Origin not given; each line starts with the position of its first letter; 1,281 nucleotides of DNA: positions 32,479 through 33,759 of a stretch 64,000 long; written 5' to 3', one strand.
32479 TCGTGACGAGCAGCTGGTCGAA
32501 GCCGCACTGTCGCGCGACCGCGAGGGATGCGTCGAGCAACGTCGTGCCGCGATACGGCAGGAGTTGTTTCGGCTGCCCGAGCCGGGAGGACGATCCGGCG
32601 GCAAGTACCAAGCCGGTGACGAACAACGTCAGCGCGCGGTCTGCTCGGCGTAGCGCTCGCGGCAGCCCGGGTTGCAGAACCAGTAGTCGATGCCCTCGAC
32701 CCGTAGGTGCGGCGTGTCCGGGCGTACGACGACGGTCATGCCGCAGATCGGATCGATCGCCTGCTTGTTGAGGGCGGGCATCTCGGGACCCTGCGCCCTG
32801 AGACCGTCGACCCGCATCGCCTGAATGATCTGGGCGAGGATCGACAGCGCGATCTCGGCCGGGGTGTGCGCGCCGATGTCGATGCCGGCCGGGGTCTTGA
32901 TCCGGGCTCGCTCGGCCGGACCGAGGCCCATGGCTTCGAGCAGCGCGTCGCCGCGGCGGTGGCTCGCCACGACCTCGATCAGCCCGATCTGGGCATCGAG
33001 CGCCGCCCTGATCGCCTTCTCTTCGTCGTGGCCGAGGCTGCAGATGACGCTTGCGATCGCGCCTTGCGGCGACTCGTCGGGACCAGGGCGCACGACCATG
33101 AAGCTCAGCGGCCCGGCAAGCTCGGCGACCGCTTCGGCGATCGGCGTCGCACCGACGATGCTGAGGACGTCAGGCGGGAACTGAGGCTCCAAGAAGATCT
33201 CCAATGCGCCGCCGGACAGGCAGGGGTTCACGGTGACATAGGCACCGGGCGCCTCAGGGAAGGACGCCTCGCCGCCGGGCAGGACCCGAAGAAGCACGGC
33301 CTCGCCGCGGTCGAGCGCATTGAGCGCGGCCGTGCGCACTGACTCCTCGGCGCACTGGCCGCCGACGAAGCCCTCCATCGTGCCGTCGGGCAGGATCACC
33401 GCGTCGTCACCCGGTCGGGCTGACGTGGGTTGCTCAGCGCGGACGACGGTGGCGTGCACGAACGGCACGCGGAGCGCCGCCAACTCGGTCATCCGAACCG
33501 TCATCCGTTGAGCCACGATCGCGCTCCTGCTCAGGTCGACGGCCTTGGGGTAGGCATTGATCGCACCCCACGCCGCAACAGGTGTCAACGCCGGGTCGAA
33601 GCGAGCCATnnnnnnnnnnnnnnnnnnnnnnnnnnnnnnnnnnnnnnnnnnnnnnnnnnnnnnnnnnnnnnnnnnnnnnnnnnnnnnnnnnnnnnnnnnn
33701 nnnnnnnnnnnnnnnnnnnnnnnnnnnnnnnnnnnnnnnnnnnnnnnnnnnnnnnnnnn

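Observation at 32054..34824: Orphan molybdenum-cofactor maturation module (MocA + three XdhC/CoxI-type ORFs) with an XdhC-YHS fusion and no dehydrogenase structural genes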

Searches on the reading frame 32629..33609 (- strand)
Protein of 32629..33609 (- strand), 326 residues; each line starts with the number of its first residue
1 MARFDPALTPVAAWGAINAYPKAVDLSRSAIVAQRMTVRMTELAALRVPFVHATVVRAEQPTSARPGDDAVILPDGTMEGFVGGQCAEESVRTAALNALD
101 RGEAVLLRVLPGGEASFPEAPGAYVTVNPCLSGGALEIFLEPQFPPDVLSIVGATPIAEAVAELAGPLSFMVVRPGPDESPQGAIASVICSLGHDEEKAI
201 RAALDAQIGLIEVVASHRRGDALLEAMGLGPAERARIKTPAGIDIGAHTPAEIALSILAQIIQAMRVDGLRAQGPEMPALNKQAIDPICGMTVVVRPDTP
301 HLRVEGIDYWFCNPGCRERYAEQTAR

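Call 3: search_protein_families(library=pfam, proteins=[window:32629-33609:-], max_evalue=0.01)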
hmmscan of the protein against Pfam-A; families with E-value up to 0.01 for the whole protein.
window:32629-33609:- (326 aa): 2 families
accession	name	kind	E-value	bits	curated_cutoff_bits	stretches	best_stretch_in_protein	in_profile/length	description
PF13478.12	XdhC_C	-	2.7e-17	63.9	29.7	1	149-261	1-125/125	XdhC Rossmann domain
PF02625.21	XdhC_CoxI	-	4.7e-16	58.9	24.3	1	47-108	5-66/68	XdhC and CoxI family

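Call 4: search_protein_families(library=ncbifam, proteins=[window:32629-33609:-], max_evalue=0.01)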
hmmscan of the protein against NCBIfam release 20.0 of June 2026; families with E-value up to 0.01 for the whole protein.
window:32629-33609:- (326 aa): 1 family
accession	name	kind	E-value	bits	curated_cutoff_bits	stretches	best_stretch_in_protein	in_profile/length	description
NF045664.1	XdhC_rel_AOR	equivalog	7.7e-19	68.2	350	2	188-264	263-343/346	XdhC family aldehyde oxidoreductase maturation factor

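Call 13: find_homologous_proteins(query=window:32629-33609:-, max_evalue=0.00001)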
Query window:32629-33609:- (326 aa): 4765 proteins with E <= 0.00001 among 8000 candidates; the best 120 are listed.
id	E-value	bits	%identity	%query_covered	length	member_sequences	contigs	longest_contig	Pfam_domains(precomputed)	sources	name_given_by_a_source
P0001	3.9e-194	662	93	100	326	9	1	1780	PF02625.22,PF13478.13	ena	-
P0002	2.9e-163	561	86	90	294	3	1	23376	PF02625.22,PF13478.13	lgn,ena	-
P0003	7.4e-158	543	86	88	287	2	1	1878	PF02625.22,PF13478.13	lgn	-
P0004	1.2e-145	503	79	89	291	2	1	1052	PF02625.22,PF13478.13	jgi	jgi:xanthine dehydrogenase accessory factor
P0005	1.5e-145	502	79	90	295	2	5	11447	PF02625.22,PF13478.13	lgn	-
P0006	9.1e-144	497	78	90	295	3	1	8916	PF02625.22,PF13478.13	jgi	jgi:xanthine dehydrogenase accessory factor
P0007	3.2e-143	495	78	89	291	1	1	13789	PF02625.22,PF13478.13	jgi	jgi:xanthine dehydrogenase accessory factor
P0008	3.7e-143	495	78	90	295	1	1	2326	PF02625.22,PF13478.13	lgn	-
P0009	1.5e-142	493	77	90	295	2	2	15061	PF02625.22,PF13478.13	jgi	jgi:xanthine dehydrogenase accessory factor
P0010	7.0e-142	490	76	90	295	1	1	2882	PF02625.22,PF13478.13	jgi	jgi:xanthine dehydrogenase accessory factor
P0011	2.1e-141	489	77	89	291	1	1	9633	PF02625.22,PF13478.13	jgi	jgi:xanthine dehydrogenase accessory factor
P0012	3.5e-141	488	77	89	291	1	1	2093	PF02625.22,PF13478.13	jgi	jgi:xanthine dehydrogenase accessory factor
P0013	6.4e-141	487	77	90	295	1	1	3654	PF02625.22,PF13478.13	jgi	jgi:xanthine dehydrogenase accessory factor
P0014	8.4e-141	487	78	88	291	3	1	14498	PF02625.22,PF13478.13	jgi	jgi:xanthine dehydrogenase accessory factor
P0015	1.2e-140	486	77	90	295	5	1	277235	PF02625.22,PF13478.13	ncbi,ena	-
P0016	1.4e-139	483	76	89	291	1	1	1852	PF02625.22,PF13478.13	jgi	jgi:xanthine dehydrogenase accessory factor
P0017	4.6e-139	481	75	90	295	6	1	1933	PF02625.22,PF13478.13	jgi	jgi:xanthine dehydrogenase accessory factor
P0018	3.0e-138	478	76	90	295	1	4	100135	PF02625.22,PF13478.13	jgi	jgi:xanthine dehydrogenase accessory factor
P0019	1.3e-137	476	77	88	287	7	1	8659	PF02625.22,PF13478.13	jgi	jgi:xanthine dehydrogenase accessory factor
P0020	2.2e-137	476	73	90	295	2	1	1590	PF02625.22,PF13478.13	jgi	jgi:xanthine dehydrogenase accessory factor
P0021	4.2e-135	468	74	90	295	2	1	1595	PF02625.22,PF13478.13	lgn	-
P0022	3.0e-134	465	72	90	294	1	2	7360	PF02625.22,PF13478.13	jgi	jgi:xanthine dehydrogenase accessory factor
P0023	7.2e-132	458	73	90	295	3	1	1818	PF02625.22,PF13478.13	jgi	jgi:xanthine dehydrogenase accessory factor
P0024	4.9e-129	448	59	89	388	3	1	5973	PF02625.22,PF13478.13,PF04945.20,PF24273.2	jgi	jgi:xanthine dehydrogenase accessory factor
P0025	2.1e-126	440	71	88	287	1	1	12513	PF02625.22,PF13478.13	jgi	jgi:xanthine dehydrogenase accessory factor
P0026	2.0e-125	436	71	89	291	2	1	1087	PF02625.22,PF13478.13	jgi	jgi:xanthine dehydrogenase accessory factor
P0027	3.4e-125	436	68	91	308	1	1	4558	PF02625.22,PF13478.13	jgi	jgi:xanthine dehydrogenase accessory factor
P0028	1.7e-124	433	69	89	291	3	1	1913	PF02625.22,PF13478.13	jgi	jgi:xanthine dehydrogenase accessory factor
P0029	1.9e-124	433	70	87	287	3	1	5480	PF02625.22,PF13478.13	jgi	jgi:xanthine dehydrogenase accessory factor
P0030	2.5e-124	433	70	89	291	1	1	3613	PF02625.22,PF13478.13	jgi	jgi:xanthine dehydrogenase accessory factor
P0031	3.9e-124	432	69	92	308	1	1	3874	PF02625.22,PF13478.13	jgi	jgi:xanthine dehydrogenase accessory factor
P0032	1.4e-123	430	69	89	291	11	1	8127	PF02625.22,PF13478.13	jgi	jgi:xanthine dehydrogenase accessory factor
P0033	2.2e-123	430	70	89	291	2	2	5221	PF02625.22,PF13478.13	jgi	jgi:xanthine dehydrogenase accessory factor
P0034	2.4e-123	430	69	89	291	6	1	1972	PF02625.22,PF13478.13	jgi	jgi:xanthine dehydrogenase accessory factor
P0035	6.9e-123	428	70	89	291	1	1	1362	PF02625.22,PF13478.13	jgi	jgi:xanthine dehydrogenase accessory factor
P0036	9.0e-123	428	68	90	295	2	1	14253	PF02625.22,PF13478.13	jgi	jgi:xanthine dehydrogenase accessory factor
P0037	1.1e-122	427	69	89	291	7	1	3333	PF02625.22,PF13478.13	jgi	jgi:xanthine dehydrogenase accessory factor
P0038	1.3e-122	427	69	89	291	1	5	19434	PF02625.22,PF13478.13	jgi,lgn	jgi:xanthine dehydrogenase accessory factor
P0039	1.2e-121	424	68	90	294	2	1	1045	PF02625.22,PF13478.13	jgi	jgi:xanthine dehydrogenase accessory factor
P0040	1.0e-120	421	67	90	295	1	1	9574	PF02625.22,PF13478.13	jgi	jgi:xanthine dehydrogenase accessory factor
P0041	1.0e-120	421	69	88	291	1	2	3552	PF02625.22,PF13478.13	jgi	jgi:xanthine dehydrogenase accessory factor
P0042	1.3e-120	421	54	92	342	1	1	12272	PF02625.22,PF13478.13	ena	-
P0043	1.9e-120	420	68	88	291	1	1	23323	PF02625.22,PF13478.13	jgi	jgi:xanthine dehydrogenase accessory factor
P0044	1.6e-119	417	67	90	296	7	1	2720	PF02625.22,PF13478.13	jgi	jgi:xanthine dehydrogenase accessory factor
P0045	1.2e-118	414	62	87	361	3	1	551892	PF02625.22,PF13478.13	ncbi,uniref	ncbi:XdhC family protein [Thermopolyspora sp. NPDC052614]|uniref:XdhC family protein n=1 Tax=Thermop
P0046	1.5e-117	410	67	90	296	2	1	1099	PF02625.22,PF13478.13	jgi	jgi:xanthine dehydrogenase accessory factor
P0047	2.5e-117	410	65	88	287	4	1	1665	PF02625.22,PF13478.13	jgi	jgi:xanthine dehydrogenase accessory factor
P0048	3.5e-117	409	66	90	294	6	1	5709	PF02625.22,PF13478.13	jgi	jgi:xanthine dehydrogenase accessory factor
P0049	9.1e-115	401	66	89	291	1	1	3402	PF02625.22,PF13478.13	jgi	jgi:xanthine dehydrogenase accessory factor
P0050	9.1e-114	398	67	89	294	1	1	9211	PF02625.22,PF13478.13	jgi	jgi:xanthine dehydrogenase accessory factor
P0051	3.6e-113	396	59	88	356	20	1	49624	PF02625.22,PF13478.13,PF24273.2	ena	-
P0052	4.5e-111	389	62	90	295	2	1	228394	PF02625.22,PF13478.13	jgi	jgi:xanthine dehydrogenase accessory factor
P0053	6.8e-111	389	61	90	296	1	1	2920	PF02625.22,PF13478.13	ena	-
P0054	1.2e-110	388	63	90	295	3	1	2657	PF02625.22,PF13478.13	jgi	jgi:xanthine dehydrogenase accessory factor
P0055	3.8e-109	383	63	90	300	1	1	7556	PF02625.22,PF13478.13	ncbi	-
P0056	6.3e-109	382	63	90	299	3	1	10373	PF02625.22,PF13478.13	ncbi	-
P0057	4.1e-108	379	64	90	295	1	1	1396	PF02625.22,PF13478.13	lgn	-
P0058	7.4e-108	379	62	88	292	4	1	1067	PF02625.22,PF13478.13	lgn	-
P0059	8.9e-108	378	63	88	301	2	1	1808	PF02625.22,PF13478.13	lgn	-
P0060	2.2e-107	377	61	90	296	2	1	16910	PF02625.22,PF13478.13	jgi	jgi:xanthine dehydrogenase accessory factor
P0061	2.2e-107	377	64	89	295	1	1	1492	PF02625.22,PF13478.13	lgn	-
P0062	2.8e-107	377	60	90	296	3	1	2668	PF02625.22,PF13478.13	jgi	jgi:xanthine dehydrogenase accessory factor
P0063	4.6e-107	376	62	90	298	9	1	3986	PF02625.22,PF13478.13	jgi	jgi:xanthine dehydrogenase accessory factor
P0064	1.6e-106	374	63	87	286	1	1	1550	PF02625.22,PF13478.13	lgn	-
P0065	3.1e-106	373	62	90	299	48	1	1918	PF02625.22,PF13478.13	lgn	-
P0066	4.4e-106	373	62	90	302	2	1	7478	PF02625.22,PF13478.13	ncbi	ncbi:MAG: XdhC family protein [Acidimicrobiales bacterium]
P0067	6.3e-106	372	62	90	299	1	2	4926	PF02625.22,PF13478.13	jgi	jgi:xanthine dehydrogenase accessory factor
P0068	8.9e-106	372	61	89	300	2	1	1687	PF02625.22,PF13478.13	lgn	-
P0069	1.0e-105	372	58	92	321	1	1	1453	PF02625.22,PF13478.13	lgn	-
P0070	1.4e-105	371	60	90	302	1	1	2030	PF02625.22,PF13478.13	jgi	jgi:xanthine dehydrogenase accessory factor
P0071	1.8e-105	371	62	90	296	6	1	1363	PF02625.22,PF13478.13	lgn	-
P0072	2.0e-105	371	60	90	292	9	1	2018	PF02625.22,PF13478.13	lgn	-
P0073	2.1e-105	371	60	90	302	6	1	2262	PF02625.22,PF13478.13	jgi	-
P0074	2.2e-105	371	63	89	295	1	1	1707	PF02625.22,PF13478.13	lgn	-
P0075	2.3e-105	370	61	89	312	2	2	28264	PF02625.22,PF13478.13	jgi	jgi:xanthine dehydrogenase accessory factor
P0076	4.7e-105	369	60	90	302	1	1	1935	PF02625.22,PF13478.13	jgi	jgi:xanthine dehydrogenase accessory factor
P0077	6.8e-105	369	60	89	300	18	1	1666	PF02625.22,PF13478.13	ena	-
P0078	8.9e-105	369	62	90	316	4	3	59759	PF02625.22,PF13478.13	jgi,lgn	jgi:xanthine dehydrogenase accessory factor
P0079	1.0e-104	368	61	88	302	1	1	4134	PF02625.22,PF13478.13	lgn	-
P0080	1.3e-104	368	60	90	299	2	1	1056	PF02625.22,PF13478.13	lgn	-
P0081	1.6e-104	368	63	88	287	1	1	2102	PF02625.22,PF13478.13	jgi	jgi:xanthine dehydrogenase accessory factor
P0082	1.8e-104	368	59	90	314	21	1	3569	PF02625.22,PF13478.13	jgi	jgi:xanthine dehydrogenase accessory factor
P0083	2.0e-104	367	61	88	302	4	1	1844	PF02625.22,PF13478.13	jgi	-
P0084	2.0e-104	367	60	90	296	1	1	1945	PF02625.22,PF13478.13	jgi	jgi:xanthine dehydrogenase accessory factor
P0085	3.8e-104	366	60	90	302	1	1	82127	PF02625.22,PF13478.13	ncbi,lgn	-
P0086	4.0e-104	366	64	89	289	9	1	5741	PF02625.22,PF13478.13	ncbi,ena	-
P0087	4.3e-104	366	62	88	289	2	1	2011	PF02625.22,PF13478.13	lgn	-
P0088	4.4e-104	366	62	88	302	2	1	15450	PF02625.22,PF13478.13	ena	-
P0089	4.4e-104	366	58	90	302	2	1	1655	PF02625.22,PF13478.13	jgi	jgi:xanthine dehydrogenase accessory factor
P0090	4.7e-104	366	61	88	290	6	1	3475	PF02625.22,PF13478.13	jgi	jgi:xanthine dehydrogenase accessory factor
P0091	6.1e-104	366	58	90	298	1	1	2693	PF02625.22,PF13478.13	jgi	jgi:xanthine dehydrogenase accessory factor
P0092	6.3e-104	366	61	88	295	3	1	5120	PF02625.22,PF13478.13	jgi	jgi:xanthine dehydrogenase accessory factor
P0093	8.4e-104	365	60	88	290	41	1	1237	PF02625.22,PF13478.13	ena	-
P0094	1.0e-103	365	62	89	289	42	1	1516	PF02625.22,PF13478.13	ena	-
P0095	1.3e-103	365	60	89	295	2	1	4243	PF02625.22,PF13478.13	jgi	jgi:xanthine dehydrogenase accessory factor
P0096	1.4e-103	365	60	90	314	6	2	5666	PF02625.22,PF13478.13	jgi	jgi:xanthine dehydrogenase accessory factor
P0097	2.1e-103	364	60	88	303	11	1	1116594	PF02625.22,PF13478.13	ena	-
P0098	2.4e-103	364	61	89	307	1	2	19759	PF02625.22,PF13478.13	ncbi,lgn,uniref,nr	ncbi:XdhC family protein [Amycolatopsis echigonensis]|uniref:XdhC family protein n=1 Tax=Amycolatops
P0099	2.6e-103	364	61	89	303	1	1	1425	PF02625.22,PF13478.13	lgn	-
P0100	2.6e-103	364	59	90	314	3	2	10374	PF02625.22,PF13478.13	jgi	jgi:xanthine dehydrogenase accessory factor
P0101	2.8e-103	364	60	89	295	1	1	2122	PF02625.22,PF13478.13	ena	-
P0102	2.8e-103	364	59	90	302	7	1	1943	PF02625.22,PF13478.13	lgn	-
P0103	3.2e-103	363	61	87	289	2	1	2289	PF02625.22,PF13478.13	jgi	jgi:xanthine dehydrogenase accessory factor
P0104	3.3e-103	363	63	89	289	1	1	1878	PF02625.22,PF13478.13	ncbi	-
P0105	3.8e-103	363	63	89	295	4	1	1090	PF02625.22,PF13478.13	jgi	jgi:xanthine dehydrogenase accessory factor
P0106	4.6e-103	363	60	89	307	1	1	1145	PF02625.22,PF13478.13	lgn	-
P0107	4.6e-103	363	59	90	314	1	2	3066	PF02625.22,PF13478.13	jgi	jgi:xanthine dehydrogenase accessory factor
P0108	5.9e-103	363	60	88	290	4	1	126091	PF02625.22,PF13478.13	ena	-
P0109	5.9e-103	363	59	90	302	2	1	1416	PF02625.22,PF13478.13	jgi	-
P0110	5.9e-103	363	59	90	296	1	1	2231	PF02625.22,PF13478.13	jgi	jgi:xanthine dehydrogenase accessory factor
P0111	7.1e-103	362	63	87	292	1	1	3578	PF02625.22,PF13478.13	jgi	jgi:xanthine dehydrogenase accessory factor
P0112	7.1e-103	362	61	87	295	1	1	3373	PF02625.22,PF13478.13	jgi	jgi:xanthine dehydrogenase accessory factor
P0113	7.2e-103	362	60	88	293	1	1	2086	PF02625.22,PF13478.13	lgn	-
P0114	7.5e-103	362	58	90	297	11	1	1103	PF02625.22,PF13478.13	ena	-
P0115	8.7e-103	362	59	90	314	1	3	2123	PF02625.22,PF13478.13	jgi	jgi:xanthine dehydrogenase accessory factor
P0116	8.7e-103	362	60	87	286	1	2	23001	PF02625.22,PF13478.13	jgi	jgi:xanthine dehydrogenase accessory factor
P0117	1.0e-102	362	59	88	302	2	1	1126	PF02625.22,PF13478.13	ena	-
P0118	1.1e-102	362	61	90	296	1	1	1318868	PF02625.22,PF13478.13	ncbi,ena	-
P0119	1.1e-102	362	60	90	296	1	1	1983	PF02625.22,PF13478.13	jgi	jgi:xanthine dehydrogenase accessory factor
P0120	1.2e-102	362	62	88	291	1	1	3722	PF02625.22,PF13478.13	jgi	jgi:xanthine dehydrogenase accessory factor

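Call 14: find_encoding_contigs(protein=P0015, flank=10000, max_places=2)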
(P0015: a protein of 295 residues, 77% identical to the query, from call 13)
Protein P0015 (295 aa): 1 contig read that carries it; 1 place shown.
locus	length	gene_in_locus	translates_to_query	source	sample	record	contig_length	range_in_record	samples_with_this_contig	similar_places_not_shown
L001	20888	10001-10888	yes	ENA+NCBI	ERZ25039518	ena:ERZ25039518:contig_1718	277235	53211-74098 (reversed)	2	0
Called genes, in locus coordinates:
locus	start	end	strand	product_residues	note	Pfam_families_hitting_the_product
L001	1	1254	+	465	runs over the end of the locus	PF00773:RNB, PF18614:RNase_II_C_S1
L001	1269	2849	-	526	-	PF00117:GATase, PF07722:Peptidase_C26, PF02540:NAD_synthase (weak), PF00958:GMP_synt_C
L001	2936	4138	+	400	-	-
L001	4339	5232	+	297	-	PF13338:AbiEi_4, PF18741:MTES_1575 (weak)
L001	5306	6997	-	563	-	PF00890:FAD_binding_2 (weak), PF01266:DAO (faint), PF07992:Pyr_redox_2 (weak), PF00732:GMC_oxred_N (weak), PF05199:GMC_oxred_C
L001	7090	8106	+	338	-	-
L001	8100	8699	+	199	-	PF17197:DUF5134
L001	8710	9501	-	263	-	PF02625:XdhC_CoxI, PF13478:XdhC_C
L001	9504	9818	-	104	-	PF02625:XdhC_CoxI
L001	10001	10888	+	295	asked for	PF02625:XdhC_CoxI, PF13478:XdhC_C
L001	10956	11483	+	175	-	PF12804:NTP_transf_3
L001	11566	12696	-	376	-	PF00478:IMPDH, PF01070:FMN_dh (weak)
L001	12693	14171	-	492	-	PF00478:IMPDH, PF00571:CBS, PF01070:FMN_dh (faint), PF00571:CBS, PF03060:NMO (weak)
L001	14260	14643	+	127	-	PF17252:DUF5319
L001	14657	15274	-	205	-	PF00072:Response_reg, PF00196:GerE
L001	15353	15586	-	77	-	-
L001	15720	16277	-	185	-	PF13424:TPR_12 (weak)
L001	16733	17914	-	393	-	PF00118:Cpn60_TCP1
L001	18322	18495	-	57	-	PF00166:Cpn10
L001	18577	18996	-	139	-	PF19812:DUF6295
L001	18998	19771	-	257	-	PF01738:DLH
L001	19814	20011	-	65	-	-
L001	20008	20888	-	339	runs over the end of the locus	PF00814:TsaD, PF22521:HypF_C_2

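Call 15: find_encoding_contigs(protein=P0045, flank=10000, max_places=2)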
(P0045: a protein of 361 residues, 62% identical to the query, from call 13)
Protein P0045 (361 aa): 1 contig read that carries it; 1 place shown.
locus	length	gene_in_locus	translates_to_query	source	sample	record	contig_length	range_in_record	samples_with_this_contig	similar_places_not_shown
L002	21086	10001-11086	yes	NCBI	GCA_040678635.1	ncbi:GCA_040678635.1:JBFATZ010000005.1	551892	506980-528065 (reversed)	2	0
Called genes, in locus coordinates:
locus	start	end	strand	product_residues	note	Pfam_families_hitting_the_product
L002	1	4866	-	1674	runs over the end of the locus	PF00270:DEAD, PF00271:Helicase_C, PF09369:MZB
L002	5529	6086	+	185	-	-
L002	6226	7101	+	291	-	PF00941:FAD_binding_5, PF03450:CO_deh_flav_C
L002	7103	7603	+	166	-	PF01799:Fer2_2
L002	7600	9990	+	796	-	PF01315:Ald_Xan_dh_C, PF02738:MoCoBD_1, PF20256:MoCoBD_2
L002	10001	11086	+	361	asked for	PF02625:XdhC_CoxI, PF13478:XdhC_C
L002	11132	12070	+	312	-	PF13191:AAA_16, PF07726:AAA_3 (faint), PF07728:AAA_5, PF13401:AAA_22, PF00004:AAA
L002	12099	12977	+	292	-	PF06240:COXG, PF10604:Polyketide_cyc2 (weak)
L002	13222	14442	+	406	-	PF05762:VWA_CoxE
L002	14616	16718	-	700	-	-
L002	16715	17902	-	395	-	PF01048:PNP_UDP_1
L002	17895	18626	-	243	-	PF00293:NUDIX, PF21906:WHD_NrtR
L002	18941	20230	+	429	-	PF13175:AAA_15 (faint), PF02463:SMC_N (faint), PF13304:AAA_21, PF13476:AAA_23 (faint), PF13304:AAA_21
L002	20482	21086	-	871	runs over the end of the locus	PF13407:Peripla_BP_4 (faint), PF13458:Peripla_BP_6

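Call 22: find_related_loci(query=A1, collection=genome_contigs, flank=10000)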
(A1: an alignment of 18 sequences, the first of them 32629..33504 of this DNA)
Query A1 (291 aa) in genome_contigs; peptide patterns used: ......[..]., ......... (x = any residue, [..] = any of these).
600 stretches matched a pattern (row limit reached: there are more); 568 encode a relative of the query (tblastn E <= 1e-3); the best 80 are kept; 80 distinct loci.
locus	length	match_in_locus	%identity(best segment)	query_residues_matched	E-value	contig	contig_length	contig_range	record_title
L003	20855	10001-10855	76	1-285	5e-143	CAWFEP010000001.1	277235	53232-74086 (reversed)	MAG: uncultured Actinomycetota bacterium isolate MFD04434.bin.2.51 genome assembly, contig: contig_1718, whole genome sh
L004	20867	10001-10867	64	2-290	2e-119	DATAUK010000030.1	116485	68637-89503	MAG TPA_asm: Mycobacteriales bacterium isolate SMAG_U5570 k141_243448, whole genome shotgun sequence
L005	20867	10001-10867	62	2-290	4e-113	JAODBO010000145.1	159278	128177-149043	MAG: Acidimicrobiaceae bacterium isolate RYN_46 scaffold_1923624, whole genome shotgun sequence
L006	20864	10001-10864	63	1-289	3e-110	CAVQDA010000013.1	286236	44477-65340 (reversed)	MAG: uncultured Actinomycetota bacterium isolate MFD02416.bin.2.193 genome assembly, contig: contig_41774, whole genome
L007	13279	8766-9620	61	4-288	1e-107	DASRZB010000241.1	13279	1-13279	MAG TPA_asm: Acidothermaceae bacterium isolate SMAG_U13990 k141_1305880, whole genome shotgun sequence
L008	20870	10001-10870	61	4-290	5e-107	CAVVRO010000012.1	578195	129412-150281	MAG: uncultured Microthrixaceae bacterium isolate MFD02809.bin.2.299 genome assembly, contig: contig_89496, whole genome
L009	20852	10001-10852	62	4-286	4e-107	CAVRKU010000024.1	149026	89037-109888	MAG: uncultured Microthrixaceae bacterium isolate MFD05567.bin.2.233 genome assembly, contig: contig_6250, whole genome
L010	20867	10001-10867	57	1-288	6e-106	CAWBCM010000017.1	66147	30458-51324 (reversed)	MAG: uncultured Acidimicrobiales bacterium isolate MFD02832.bin.2.31 genome assembly, contig: contig_8067, whole genome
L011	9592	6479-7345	61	1-290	6e-106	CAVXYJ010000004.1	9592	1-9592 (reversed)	MAG: uncultured Actinomycetota bacterium isolate MFD02923.bin.2.83 genome assembly, contig: contig_12980, whole genome s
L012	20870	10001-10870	59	1-288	6e-106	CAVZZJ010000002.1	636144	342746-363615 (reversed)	MAG: uncultured Acidimicrobiaceae bacterium isolate MFD01716.bin.2.92 genome assembly, contig: contig_16515, whole genom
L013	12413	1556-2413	61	4-290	4e-105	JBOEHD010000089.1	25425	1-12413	MAG: Acidimicrobiales bacterium isolate PBSact2 PBS13d_contig_1956, whole genome shotgun sequence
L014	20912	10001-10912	58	1-288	2e-104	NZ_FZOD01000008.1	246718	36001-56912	Streptosporangium subroseum strain CGMCC 4.2132, whole genome shotgun sequence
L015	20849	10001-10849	61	1-286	2e-104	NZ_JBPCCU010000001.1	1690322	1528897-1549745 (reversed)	Actinomadura scrupuli strain KCTC 19488 contig1, whole genome shotgun sequence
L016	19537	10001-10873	60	1-285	3e-104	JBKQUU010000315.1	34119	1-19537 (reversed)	MAG: Acidimicrobiales bacterium isolate SEr2D2E2F__bin_181 SEr2D2E2F_000000306216, whole genome shotgun sequence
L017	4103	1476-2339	58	1-288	5e-105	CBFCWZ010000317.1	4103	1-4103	MAG TPA_asm: uncultured Ilumatobacteraceae bacterium isolate SRR22297272_metabat2_60 genome assembly, contig: ERZ2565485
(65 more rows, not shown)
